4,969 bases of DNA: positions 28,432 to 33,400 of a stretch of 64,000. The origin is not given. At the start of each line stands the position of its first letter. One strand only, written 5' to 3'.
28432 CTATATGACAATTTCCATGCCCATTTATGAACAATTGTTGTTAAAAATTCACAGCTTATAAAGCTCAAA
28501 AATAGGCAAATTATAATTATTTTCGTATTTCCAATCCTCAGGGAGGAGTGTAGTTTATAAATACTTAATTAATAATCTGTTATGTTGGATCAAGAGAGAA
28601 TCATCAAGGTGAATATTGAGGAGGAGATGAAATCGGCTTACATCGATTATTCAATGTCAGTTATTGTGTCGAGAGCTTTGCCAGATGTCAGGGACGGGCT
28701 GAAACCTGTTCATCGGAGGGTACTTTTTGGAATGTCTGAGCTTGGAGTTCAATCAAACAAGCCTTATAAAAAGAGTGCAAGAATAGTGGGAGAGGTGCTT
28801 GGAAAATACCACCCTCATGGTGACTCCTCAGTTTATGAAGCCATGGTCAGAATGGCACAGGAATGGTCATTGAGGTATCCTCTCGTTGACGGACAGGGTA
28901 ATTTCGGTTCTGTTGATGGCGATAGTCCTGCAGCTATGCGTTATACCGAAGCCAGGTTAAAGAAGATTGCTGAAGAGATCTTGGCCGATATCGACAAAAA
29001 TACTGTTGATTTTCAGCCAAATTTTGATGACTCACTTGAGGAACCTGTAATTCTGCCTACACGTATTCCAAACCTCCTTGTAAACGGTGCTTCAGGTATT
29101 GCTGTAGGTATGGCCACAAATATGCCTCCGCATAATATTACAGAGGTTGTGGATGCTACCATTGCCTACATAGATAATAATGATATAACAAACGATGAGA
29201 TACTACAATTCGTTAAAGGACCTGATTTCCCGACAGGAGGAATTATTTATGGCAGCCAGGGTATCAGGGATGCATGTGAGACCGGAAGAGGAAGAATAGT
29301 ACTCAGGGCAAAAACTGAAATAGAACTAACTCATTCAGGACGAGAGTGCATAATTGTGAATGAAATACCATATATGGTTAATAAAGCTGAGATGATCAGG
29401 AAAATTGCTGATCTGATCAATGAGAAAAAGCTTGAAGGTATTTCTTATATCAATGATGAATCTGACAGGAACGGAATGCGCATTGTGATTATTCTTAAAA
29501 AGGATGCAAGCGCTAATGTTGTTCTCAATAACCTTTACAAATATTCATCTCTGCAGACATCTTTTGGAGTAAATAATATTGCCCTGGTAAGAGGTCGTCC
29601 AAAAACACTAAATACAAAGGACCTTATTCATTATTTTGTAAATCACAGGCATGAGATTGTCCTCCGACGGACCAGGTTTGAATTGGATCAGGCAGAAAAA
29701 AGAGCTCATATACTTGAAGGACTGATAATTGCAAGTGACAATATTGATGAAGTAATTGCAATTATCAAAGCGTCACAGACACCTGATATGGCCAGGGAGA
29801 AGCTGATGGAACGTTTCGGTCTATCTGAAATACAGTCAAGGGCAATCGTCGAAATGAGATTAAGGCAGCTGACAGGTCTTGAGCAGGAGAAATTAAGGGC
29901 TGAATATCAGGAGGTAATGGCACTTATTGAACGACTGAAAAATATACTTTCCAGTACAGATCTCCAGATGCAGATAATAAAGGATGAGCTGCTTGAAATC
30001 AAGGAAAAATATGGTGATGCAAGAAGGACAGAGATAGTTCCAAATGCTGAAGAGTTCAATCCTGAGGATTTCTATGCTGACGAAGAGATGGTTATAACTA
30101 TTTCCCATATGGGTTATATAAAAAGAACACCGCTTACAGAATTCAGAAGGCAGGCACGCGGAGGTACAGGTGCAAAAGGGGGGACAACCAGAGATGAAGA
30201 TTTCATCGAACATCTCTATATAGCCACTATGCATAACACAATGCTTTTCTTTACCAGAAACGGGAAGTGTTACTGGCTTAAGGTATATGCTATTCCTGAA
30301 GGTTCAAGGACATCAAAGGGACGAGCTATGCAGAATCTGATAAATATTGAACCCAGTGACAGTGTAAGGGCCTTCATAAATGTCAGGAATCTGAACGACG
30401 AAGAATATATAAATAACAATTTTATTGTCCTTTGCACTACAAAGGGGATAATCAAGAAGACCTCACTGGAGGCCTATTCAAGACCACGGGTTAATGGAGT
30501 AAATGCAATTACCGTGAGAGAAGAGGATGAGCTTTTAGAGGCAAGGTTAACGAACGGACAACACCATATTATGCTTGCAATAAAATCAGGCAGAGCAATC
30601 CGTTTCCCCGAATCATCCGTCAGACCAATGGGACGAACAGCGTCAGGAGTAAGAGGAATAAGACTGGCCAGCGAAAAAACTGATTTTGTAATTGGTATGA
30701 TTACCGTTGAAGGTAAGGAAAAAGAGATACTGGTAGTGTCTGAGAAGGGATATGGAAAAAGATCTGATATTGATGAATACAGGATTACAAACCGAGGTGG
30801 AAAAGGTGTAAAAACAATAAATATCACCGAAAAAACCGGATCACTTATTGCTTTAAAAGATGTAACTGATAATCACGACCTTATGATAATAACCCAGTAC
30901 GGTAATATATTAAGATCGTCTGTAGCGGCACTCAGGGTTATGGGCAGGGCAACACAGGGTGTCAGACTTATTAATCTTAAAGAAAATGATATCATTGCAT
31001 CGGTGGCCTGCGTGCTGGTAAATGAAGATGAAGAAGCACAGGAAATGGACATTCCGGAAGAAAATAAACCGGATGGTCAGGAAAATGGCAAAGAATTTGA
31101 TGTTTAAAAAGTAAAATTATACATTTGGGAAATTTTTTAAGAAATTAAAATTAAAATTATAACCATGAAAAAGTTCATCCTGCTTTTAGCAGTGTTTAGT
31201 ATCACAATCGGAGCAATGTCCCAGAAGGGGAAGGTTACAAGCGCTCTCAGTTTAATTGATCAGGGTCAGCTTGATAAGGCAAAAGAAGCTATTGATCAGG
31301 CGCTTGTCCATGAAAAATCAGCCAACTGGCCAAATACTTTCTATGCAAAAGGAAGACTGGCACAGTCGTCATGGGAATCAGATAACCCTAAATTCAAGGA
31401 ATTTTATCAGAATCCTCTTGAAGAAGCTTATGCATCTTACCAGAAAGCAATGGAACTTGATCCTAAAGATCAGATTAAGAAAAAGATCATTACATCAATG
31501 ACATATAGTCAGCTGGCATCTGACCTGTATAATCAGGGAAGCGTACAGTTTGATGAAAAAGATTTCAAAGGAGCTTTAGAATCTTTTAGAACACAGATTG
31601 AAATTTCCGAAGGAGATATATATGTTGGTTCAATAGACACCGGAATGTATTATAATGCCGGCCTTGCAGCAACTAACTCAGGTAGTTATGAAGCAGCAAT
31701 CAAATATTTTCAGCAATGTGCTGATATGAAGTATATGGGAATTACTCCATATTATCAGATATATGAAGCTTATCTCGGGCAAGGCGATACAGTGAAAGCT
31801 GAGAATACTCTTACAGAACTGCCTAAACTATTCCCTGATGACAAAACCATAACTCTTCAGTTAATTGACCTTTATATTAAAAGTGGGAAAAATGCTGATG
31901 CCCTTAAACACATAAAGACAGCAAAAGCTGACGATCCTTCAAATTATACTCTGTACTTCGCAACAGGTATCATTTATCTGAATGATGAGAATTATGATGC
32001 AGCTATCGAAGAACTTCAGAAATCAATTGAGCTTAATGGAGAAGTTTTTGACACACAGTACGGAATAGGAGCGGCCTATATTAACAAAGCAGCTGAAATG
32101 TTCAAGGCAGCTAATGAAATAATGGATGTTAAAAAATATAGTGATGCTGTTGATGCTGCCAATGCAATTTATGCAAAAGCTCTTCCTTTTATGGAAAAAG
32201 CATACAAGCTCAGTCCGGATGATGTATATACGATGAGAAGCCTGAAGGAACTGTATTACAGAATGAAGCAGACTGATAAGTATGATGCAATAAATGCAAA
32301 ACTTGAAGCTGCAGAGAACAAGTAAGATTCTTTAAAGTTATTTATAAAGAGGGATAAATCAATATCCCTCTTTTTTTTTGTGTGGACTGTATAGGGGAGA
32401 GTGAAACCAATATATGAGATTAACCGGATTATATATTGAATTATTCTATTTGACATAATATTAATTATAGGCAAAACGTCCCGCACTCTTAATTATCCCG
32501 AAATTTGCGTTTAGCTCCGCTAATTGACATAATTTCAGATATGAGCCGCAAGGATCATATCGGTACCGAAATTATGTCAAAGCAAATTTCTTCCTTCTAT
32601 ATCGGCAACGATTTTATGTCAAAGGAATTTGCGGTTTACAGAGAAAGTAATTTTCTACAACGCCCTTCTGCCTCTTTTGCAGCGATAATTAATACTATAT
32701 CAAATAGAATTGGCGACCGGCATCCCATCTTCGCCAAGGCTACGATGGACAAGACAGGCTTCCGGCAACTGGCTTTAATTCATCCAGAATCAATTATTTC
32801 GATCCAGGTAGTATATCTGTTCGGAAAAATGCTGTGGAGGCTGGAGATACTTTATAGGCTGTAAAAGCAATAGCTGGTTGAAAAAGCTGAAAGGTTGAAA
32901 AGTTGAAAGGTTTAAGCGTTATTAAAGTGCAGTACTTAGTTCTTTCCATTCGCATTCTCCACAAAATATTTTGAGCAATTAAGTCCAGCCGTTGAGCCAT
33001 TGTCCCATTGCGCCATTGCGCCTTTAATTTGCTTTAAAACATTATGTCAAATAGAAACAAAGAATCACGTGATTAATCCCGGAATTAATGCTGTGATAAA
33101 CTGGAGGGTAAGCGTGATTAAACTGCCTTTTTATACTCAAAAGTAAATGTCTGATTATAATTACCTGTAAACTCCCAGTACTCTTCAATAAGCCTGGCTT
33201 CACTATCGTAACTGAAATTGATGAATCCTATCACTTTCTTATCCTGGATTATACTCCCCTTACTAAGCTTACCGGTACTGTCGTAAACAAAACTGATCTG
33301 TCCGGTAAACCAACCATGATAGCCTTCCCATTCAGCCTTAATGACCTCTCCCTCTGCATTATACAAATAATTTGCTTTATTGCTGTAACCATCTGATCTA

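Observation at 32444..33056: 613-bp non-coding segment bounded by perfect 16-bp inverted repeats with internal copies of the same core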

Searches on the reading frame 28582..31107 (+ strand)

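Call 8: search_protein_families(library=pfam, proteins=[window:28582-31107:+], max_evalue=0.01)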
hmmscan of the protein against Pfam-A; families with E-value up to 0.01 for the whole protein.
window:28582-31107:+ (841 aa): 2 families
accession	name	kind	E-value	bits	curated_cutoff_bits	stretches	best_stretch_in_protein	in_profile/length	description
PF00521.26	DNA_topoisoIV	-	7.1e-172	572.6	31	1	31-470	1-431/432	DNA gyrase/topoisomerase IV, subunit A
PF03989.18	DNA_gyraseA_C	-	1.1e-62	207.6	27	6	715-759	2-45/48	DNA gyrase C-terminal domain, beta-propeller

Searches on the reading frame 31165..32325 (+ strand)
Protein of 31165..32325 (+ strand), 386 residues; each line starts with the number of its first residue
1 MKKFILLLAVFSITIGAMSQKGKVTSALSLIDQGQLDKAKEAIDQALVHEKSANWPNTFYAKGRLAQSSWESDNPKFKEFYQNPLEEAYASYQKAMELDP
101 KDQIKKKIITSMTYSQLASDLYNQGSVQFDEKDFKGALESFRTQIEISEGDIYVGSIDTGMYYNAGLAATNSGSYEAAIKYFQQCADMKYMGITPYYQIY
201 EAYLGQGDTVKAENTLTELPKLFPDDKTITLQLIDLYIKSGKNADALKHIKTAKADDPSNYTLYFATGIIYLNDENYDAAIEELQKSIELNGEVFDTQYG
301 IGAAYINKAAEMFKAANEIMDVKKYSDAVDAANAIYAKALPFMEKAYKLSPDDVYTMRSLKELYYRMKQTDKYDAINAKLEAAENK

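Call 8: search_protein_families(library=pfam, proteins=[window:31165-32325:+], max_evalue=0.01)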
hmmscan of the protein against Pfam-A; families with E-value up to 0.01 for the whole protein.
window:31165-32325:+ (386 aa): 24 families
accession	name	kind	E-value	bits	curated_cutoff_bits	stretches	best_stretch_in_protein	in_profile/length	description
PF07719.23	TPR_2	-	3.7e-22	77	27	1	263-291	3-31/34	Tetratricopeptide repeat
PF14559.12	TPR_19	-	5.8e-17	62.2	25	2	204-260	2-58/68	Tetratricopeptide repeat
PF13181.12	TPR_8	-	2.4e-16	58.9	25.7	2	161-188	3-30/34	Tetratricopeptide repeat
PF13432.12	TPR_16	-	5.8e-16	59.1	32.7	1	232-288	2-58/65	Tetratricopeptide repeat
PF13428.12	TPR_14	-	1.1e-14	53.8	23.5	0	197-236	5-44/44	Tetratricopeptide repeat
PF13424.12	TPR_12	-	3.6e-12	46.7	30.1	0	268-309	10-52/77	Tetratricopeptide repeat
PF00515.34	TPR_1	-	5.1e-12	45.5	27.8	0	162-185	4-27/34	Tetratricopeptide repeat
PF13414.12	TPR_11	-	1.1e-10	41.5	26.8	1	276-305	9-38/42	TPR repeat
PF13371.12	TPR_9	-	7.4e-08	32.7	35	0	236-291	4-59/73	Tetratricopeptide repeat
PF13176.12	TPR_7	-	8.3e-07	29.1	27.9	0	163-188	3-28/36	Tetratricopeptide repeat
PF13374.12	TPR_10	-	1.1e-06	28.9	27.5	0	162-188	5-31/42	Tetratricopeptide repeat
PF25064.1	ARM_TT21_5th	-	1.6e-06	28.8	27.8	0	208-287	16-98/117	TT21 fifth ARM repeats domain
PF25063.1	ARM_TT21_C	-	5.5e-06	26.8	35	1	167-336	29-191/209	Tetratricopeptide repeat protein 21 C-terminal ARM domain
PF23914.1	TPR_CcmH_CycH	-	2e-05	24.9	42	0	208-287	65-147/158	Cytochrome c-type biogenesis protein H TPR domain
PF20308.4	TPR-S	-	2.2e-05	25.4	27.6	0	22-102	20-92/102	Tetratricopeptide Repeats-Sensor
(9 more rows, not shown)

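Call 14: find_related_loci(query=window:31165-32325:+, collection=genome_contigs, flank=6000)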
Query window:31165-32325:+ (386 aa) in genome_contigs; peptide patterns used: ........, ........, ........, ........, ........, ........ (x = any residue, [..] = any of these).
42 stretches matched a pattern; 15 encode a relative of the query (tblastn E <= 1e-3); 15 distinct loci.
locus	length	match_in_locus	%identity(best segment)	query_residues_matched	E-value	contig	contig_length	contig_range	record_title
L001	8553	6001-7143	92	6-386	0e+0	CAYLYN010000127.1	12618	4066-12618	MAG TPA_asm: uncultured Rikenellaceae bacterium isolate SRP304446_co1_106 genome assembly, contig: NODE_3516_length_1261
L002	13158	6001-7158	86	1-386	0e+0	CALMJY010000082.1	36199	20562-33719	MAG TPA_asm: uncultured Bacteroidetes bacterium isolate SRR5215466_bin.21_CONCOCT_v1.1_MAG genome assembly, contig: ERZ7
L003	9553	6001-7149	83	1-383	0e+0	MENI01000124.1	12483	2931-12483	MAG: Bacteroidetes bacterium GWA2_40_15 gwa2_scaffold_9213, whole genome shotgun sequence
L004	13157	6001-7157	85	1-386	0e+0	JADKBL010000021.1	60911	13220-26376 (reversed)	MAG: Bacteroidetes bacterium isolate Mari_18-Q3-R65-66_MAXAC.224 tig00014993-10-607470, whole genome shotgun sequence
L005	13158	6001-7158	72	1-386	0e+0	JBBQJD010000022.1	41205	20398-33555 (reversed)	MAG: Bacteroidales bacterium isolate Co_metawrap_757 Cmw_757_k141_3338901_length_41205_cov_17.0000, whole genome shotgun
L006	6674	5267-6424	68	6-386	2e-177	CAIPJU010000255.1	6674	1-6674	MAG: uncultured Bacteroidetes bacterium isolate Umea3p4_bin-0738 genome assembly, contig: bin-0738:0255/1105, whole geno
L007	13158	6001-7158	67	1-386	3e-176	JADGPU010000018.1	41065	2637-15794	MAG: Bacteroidales bacterium isolate Chersky.21_39 contig-100_92, whole genome shotgun sequence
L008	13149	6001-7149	68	4-386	8e-173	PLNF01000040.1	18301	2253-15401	MAG: Bacteroidales bacterium isolate fen_976 73.20120800_E2D.36_contig_6941, whole genome shotgun sequence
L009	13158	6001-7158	66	6-386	4e-171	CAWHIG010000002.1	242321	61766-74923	MAG: uncultured Bacteroidales bacterium isolate MFD01872.bin.3.201 genome assembly, contig: contig_123651, whole genome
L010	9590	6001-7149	66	4-386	3e-171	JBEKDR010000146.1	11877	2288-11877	MAG: Bacteroidales bacterium isolate SPRUCE 188 SPRUCE_188_146, whole genome shotgun sequence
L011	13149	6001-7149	66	4-386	2e-170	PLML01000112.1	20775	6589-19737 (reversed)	MAG: Bacteroidales bacterium isolate fen_980 73.20120800_E3D.18_contig_1279, whole genome shotgun sequence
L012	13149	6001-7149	66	9-386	2e-166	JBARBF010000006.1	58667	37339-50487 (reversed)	MAG: Bacteroidales bacterium isolate MFD05764_ilm_asm_bin327 k127_5887, whole genome shotgun sequence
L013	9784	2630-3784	57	6-386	1e-148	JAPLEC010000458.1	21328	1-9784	MAG: Bacteroidia bacterium isolate LacPavin_0920_SED5_MAG_39_11 LacPavin_0920_SED5_scaffold_1527295, whole genome shotgu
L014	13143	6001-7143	70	1-376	5e-176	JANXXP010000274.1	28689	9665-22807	MAG: Bacteroidetes bacterium isolate GL140_3_metabat_15_sub GL140_3_k141_326605, whole genome shotgun sequence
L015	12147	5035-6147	22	1-374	3e-11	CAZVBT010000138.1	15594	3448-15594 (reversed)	MAG TPA_asm: uncultured Melioribacter sp. isolate binchicken_co23_43 genome assembly, contig: k141_1327974, whole genome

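Call 57: search_protein_families(library=phrogs, proteins=[L010:7795-8094:+, L010:8097-8525:+, L010:8522-8761:+, L010:8984-9232:+], max_evalue=0.01)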
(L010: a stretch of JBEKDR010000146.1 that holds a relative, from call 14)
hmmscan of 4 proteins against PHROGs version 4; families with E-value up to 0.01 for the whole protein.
L010:7795-8094:+ (99 aa): 0 families

L010:8097-8525:+ (142 aa): 0 families

L010:8522-8761:+ (79 aa): 0 families

L010:8984-9232:+ (82 aa): 0 families

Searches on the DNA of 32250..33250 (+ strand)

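Call 9: search_rna_families(source=window, start=32250, end=33250, threshold=evalue, max_evalue=10)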
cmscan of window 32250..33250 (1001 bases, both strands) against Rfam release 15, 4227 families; matches with E-value up to 10: 13.
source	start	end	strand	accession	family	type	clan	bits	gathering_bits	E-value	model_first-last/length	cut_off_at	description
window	32635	32709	+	RF01598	snoR23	Gene; snRNA; snoRNA; CD-box;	-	25.4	70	2.2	1-84/84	no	small nucleolar RNA snoR23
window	32343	32380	+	RF04343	Plastid-psbA-2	Cis-reg;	CL00153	23.2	55.8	0.1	1-60/60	no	Plastid-psbA-2 3UTR RNA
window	32325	32370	-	RF01711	Lnt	Cis-reg;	-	22.1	55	1.3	1-63/63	no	Lnt RNA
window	32272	32384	+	RF00558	L20_leader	Cis-reg; leader;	-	21.3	58.7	0.16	1-127/127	no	Ribosomal protein L20 leader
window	32336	32434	-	RF02029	sraA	Gene; sRNA;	-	19.5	56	3.6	1-95/95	no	sraA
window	32347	32372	+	RF01012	mir-628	Gene; miRNA;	-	18.2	75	0.74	26-51/77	no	mir-628 microRNA precursor family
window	32496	32606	-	RF04150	MIR2655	Gene; miRNA;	-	17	122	5.7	1-267/267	no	MIR2655 microRNA precursor family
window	32293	32380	+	RF02551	DapZ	Cis-reg;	-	16.9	56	4.7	1-78/78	no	ABC transporter regulator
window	32289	32378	+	RF01743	leu-phe_leader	Cis-reg; leader;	-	16.6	70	8.4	1-162/162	no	leu/phe leader RNA from Lactococcus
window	32922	32982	+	RF00016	SNORD14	Gene; snRNA; snoRNA; CD-box;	-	15.6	64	6.8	1-111/111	no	Small nucleolar RNA SNORD14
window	32992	33068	-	RF00705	mir-202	Gene; miRNA;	-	15.2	51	3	1-76/76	no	mir-202 microRNA precursor family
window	33065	33119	+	RF01120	sR33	Gene; snRNA; snoRNA; CD-box;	-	14.2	37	4.3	1-55/55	no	Small nucleolar RNA sR33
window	33029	33250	+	RF01894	PCA3_2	Gene; lncRNA;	-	11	100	1.4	1-208/409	3'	Prostate cancer antigen RNA 3 conserved region 2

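Call 84: search_dna_similar(query=window:32440-33100:+, collection=phages, mode=distant, max_evalue=0.01)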
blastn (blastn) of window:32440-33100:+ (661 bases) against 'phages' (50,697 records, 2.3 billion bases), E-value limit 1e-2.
No match.

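Call 85: search_dna_similar(query=window:32440-33100:+, collection=plasmids, mode=distant, max_evalue=0.01)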
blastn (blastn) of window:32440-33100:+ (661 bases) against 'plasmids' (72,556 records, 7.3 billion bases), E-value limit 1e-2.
No match.

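Call 92: build_rna_model(alignment_id=A2, structure=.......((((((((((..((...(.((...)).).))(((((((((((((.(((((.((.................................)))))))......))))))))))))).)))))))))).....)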
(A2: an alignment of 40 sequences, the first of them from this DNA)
Model R1 built from alignment A2 (40 sequences, 135 columns); structure: as given.
model positions 109; base pairs 35; branch points 1; effective number of sequences 1.55; information 0.59 bits per position. Calibrated on 0.2 Mb of random sequence (short: E-values are rough).
structure used (alignment columns):
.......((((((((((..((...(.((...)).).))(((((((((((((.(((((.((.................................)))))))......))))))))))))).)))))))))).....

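Call 93: search_with_rna_model(model_id=R1, sources=[window, L001, L002, L003, L004, L005, L006, L007, L008, L009, L010, L011, L012, L013, L014, L022, L024, L025, L026, L027, L030, L032, L033, L039, L040, L042, L045, L046, L047, L051, L052, L054, L056, L058, L063, L064, L065, L069, L070, L075, L076, L077, L078, L079, L081], max_evalue=1)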
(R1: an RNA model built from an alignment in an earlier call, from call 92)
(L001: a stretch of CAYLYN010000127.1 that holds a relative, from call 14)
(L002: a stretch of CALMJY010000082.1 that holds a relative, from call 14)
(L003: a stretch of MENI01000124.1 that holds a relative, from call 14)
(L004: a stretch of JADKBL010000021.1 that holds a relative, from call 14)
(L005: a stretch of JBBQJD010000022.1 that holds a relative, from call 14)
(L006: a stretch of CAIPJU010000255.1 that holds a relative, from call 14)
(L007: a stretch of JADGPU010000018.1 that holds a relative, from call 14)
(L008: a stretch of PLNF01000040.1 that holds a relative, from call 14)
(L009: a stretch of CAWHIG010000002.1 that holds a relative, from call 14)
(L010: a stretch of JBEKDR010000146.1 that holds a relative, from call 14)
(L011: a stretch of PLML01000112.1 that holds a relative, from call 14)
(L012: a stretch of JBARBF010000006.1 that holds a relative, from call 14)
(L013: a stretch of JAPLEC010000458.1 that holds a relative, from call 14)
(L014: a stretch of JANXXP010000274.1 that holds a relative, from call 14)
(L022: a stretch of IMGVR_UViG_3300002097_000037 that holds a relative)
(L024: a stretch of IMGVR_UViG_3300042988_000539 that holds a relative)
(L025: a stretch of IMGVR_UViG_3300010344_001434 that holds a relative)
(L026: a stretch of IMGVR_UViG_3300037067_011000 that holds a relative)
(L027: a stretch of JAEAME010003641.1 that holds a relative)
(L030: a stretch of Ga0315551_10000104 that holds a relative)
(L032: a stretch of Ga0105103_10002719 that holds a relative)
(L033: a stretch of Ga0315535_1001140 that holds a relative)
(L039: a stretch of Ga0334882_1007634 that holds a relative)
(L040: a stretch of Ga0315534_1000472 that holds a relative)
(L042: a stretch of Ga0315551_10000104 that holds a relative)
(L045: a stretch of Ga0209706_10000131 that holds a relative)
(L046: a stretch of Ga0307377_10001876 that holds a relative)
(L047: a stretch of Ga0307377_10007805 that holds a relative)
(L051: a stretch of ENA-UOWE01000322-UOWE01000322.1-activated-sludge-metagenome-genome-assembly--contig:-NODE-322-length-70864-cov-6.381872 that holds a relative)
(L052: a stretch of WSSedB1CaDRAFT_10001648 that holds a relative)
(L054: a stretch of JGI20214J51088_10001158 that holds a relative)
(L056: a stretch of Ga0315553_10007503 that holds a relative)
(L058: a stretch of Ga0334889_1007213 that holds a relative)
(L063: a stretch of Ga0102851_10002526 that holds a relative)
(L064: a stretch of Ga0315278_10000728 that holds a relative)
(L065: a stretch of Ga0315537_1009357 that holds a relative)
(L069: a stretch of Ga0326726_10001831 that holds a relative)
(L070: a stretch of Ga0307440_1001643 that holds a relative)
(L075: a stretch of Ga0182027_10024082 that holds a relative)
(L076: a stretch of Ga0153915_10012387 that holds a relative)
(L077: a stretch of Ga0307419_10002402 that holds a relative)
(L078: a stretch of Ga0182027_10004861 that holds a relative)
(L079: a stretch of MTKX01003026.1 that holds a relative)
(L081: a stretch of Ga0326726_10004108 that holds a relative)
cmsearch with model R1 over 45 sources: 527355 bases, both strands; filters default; matches with E-value up to 1: 76.
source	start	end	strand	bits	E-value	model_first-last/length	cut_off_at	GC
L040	14210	14318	+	112.1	7.2e-26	1-109/109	no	0.39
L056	3782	3890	+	112.1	7.2e-26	1-109/109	no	0.39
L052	2861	2973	-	110.6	1.7e-25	1-109/109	no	0.38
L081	338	440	+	108.7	5.5e-25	1-109/109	no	0.38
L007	7376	7487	+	107.3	1.3e-24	1-109/109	no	0.38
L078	6561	6663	-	107.2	1.4e-24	1-109/109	no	0.36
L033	10055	10157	+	105.9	3.1e-24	1-109/109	no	0.38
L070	6588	6690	-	105.9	3.1e-24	1-109/109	no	0.38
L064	8571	8682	+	105.8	3.3e-24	1-109/109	no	0.4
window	32494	32596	+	105.7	3.5e-24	1-109/109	no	0.38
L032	8745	8856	-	105.1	4.9e-24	1-109/109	no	0.36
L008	7384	7495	+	105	5.2e-24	1-109/109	no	0.38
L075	6514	6625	-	105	5.2e-24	1-109/109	no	0.38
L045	13011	13121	-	104.5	7.3e-24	1-109/109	no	0.36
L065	4538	4640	-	104.5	7.4e-24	1-109/109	no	0.42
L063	7699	7812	+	103.8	1.1e-23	1-109/109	no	0.36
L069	9460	9562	+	103.7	1.1e-23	1-109/109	no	0.34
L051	10633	10739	-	103.2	1.6e-23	1-109/109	no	0.35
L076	2155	2255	+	102.8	2e-23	1-109/109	no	0.33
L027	4224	4325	-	102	3.2e-23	1-109/109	no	0.32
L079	2002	2108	-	101.2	5.4e-23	1-109/109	no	0.33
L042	4708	4819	+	97.6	4.7e-22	1-109/109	no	0.39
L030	5249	5373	+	97.1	6.3e-22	1-109/109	no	0.43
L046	3457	3567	-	93.9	4.6e-21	1-109/109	no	0.47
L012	7305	7415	+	91.8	1.6e-20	1-109/109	no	0.36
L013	3937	4046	+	91.6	1.8e-20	1-109/109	no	0.39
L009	7338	7480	+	87.6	2.1e-19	1-109/109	no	0.36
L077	7161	7267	-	84.9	1.1e-18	1-109/109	no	0.4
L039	3177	3281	-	84.3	1.5e-18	1-109/109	no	0.41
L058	7277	7381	-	84.3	1.5e-18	1-109/109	no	0.41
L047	9717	9823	-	81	1.1e-17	1-109/109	no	0.4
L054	2431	2542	+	78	7.1e-17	1-109/109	no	0.39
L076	2267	2337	+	64.3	2.8e-13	17-94/109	no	0.41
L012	7533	7632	+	61.8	1.4e-12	1-109/109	no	0.38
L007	7489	7596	+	60.6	2.7e-12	1-109/109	no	0.38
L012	7420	7521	+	60.1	3.8e-12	1-109/109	no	0.38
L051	10532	10632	-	36.2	7.5e-06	1-109/109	no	0.39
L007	7655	7716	+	33.5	3.8e-05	34-90/109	no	0.37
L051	10649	10709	+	30.4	0.00026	31-93/109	no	0.36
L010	9489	9590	+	30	0.00033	1-85/109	3'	0.29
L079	2018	2078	+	28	0.0011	31-93/109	no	0.34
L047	9709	9806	+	27.2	0.0018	1-109/109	no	0.4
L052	2660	2763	-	27.2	0.0018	1-109/109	no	0.37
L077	7145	7252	+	26.1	0.0035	1-109/109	no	0.37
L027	4240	4295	+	25.5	0.0049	31-93/109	no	0.32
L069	9474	9575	-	24.8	0.0078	1-109/109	no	0.36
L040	14240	14302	-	24.8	0.0078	31-93/109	no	0.37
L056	3812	3874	-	24.8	0.0078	31-93/109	no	0.37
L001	7315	7377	+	24.3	0.011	1-109/109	no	0.46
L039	3193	3248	+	23.6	0.016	31-93/109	no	0.38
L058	7293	7348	+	23.6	0.016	31-93/109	no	0.38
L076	2270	2365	-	22.6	0.029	1-109/109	no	0.35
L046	3473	3535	+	22.4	0.033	31-93/109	no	0.41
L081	368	424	-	22.1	0.039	31-93/109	no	0.3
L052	2772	2838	+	22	0.041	31-93/109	no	0.36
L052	2877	2943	+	22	0.042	31-93/109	no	0.37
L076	2185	2239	-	22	0.043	31-93/109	no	0.35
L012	7558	7623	-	21.9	0.045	31-93/109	no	0.39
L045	13027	13092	+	21.9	0.046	31-93/109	no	0.33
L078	6577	6633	+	21.7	0.051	31-93/109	no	0.35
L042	4738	4803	-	21.7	0.052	31-93/109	no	0.36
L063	7729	7796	-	21.5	0.057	31-93/109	no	0.31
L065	4554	4610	+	21.4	0.061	31-93/109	no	0.37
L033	10085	10141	-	21.2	0.068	31-93/109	no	0.33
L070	6604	6660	+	21.2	0.068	31-93/109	no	0.33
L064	8600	8666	-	21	0.079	31-93/109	no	0.39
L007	7405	7471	-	20.9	0.083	31-93/109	no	0.37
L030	5279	5357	-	20.5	0.11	31-93/109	no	0.43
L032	8733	8842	+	20.4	0.11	1-109/109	no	0.39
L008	7413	7479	-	19.6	0.18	31-93/109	no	0.37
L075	6530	6596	+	19.6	0.18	31-93/109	no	0.37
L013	3966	4030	-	18.9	0.27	31-93/109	no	0.34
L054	2460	2526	-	18.7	0.32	31-93/109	no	0.39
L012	7334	7399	-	17.1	0.84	31-93/109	no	0.38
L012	7446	7511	-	17.1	0.84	31-93/109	no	0.38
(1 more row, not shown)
